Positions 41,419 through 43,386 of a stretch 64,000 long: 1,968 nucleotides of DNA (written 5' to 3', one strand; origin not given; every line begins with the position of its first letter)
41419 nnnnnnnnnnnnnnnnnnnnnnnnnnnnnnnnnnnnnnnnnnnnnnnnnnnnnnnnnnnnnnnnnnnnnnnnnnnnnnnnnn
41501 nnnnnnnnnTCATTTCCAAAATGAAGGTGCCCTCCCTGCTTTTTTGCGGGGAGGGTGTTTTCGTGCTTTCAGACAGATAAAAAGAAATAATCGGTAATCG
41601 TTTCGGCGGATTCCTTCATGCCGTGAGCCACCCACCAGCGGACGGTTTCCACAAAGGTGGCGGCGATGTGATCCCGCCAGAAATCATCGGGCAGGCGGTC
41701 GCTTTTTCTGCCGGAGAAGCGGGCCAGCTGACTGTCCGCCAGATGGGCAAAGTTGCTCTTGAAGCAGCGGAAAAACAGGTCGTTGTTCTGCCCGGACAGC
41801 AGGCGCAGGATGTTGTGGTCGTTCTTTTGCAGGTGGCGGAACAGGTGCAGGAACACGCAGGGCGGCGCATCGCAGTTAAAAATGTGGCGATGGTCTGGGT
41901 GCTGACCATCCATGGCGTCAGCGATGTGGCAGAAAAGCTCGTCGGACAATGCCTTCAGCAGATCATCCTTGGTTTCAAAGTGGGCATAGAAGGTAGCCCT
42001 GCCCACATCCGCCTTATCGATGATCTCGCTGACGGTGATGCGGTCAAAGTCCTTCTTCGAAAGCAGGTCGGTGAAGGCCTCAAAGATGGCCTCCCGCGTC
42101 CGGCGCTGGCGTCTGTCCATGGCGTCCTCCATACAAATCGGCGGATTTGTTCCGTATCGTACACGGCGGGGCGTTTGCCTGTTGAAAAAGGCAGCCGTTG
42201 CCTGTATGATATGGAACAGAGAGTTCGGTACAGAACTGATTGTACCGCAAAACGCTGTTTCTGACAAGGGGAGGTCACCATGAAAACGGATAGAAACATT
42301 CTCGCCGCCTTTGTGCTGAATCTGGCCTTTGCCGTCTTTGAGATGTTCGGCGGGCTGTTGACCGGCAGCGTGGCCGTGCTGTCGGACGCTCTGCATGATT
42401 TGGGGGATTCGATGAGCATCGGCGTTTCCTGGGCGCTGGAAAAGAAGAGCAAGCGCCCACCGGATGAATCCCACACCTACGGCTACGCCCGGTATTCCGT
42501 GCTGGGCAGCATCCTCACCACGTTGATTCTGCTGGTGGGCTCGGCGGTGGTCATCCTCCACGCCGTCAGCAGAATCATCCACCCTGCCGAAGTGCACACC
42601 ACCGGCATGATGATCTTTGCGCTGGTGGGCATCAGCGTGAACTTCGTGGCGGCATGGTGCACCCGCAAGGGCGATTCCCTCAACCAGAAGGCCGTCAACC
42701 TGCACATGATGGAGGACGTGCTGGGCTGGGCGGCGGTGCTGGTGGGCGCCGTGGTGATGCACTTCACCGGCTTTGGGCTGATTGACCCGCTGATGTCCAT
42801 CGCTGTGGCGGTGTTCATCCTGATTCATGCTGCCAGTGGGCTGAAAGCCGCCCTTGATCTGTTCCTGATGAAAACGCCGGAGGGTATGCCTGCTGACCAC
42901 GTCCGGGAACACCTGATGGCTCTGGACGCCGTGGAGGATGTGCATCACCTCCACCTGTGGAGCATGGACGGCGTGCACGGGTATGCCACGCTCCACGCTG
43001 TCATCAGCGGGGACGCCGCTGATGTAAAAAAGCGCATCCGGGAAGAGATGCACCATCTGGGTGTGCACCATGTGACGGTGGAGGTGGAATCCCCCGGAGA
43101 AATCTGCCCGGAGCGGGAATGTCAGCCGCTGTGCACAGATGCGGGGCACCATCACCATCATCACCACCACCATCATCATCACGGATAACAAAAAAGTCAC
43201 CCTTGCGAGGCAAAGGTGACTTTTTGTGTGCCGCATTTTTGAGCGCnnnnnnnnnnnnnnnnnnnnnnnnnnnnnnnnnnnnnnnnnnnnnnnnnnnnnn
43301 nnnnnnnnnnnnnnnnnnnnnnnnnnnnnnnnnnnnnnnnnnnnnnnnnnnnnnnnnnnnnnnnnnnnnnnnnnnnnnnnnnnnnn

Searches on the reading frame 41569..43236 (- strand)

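Call 90: search_protein_families(library=pfam, proteins=[window:41569-43236:-], max_evalue=0.0001)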
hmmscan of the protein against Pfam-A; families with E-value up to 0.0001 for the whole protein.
window:41569-43236:- (555 aa): 2 families
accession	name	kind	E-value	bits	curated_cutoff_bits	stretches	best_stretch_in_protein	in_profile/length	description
PF00440.29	TetR_N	-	6e-11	42.4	24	1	386-430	3-47/47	Bacterial regulatory proteins, tetR family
PF14278.11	TetR_C_8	-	2.2e-09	37.8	26.1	1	461-551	6-97/103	Transcriptional regulator C-terminal region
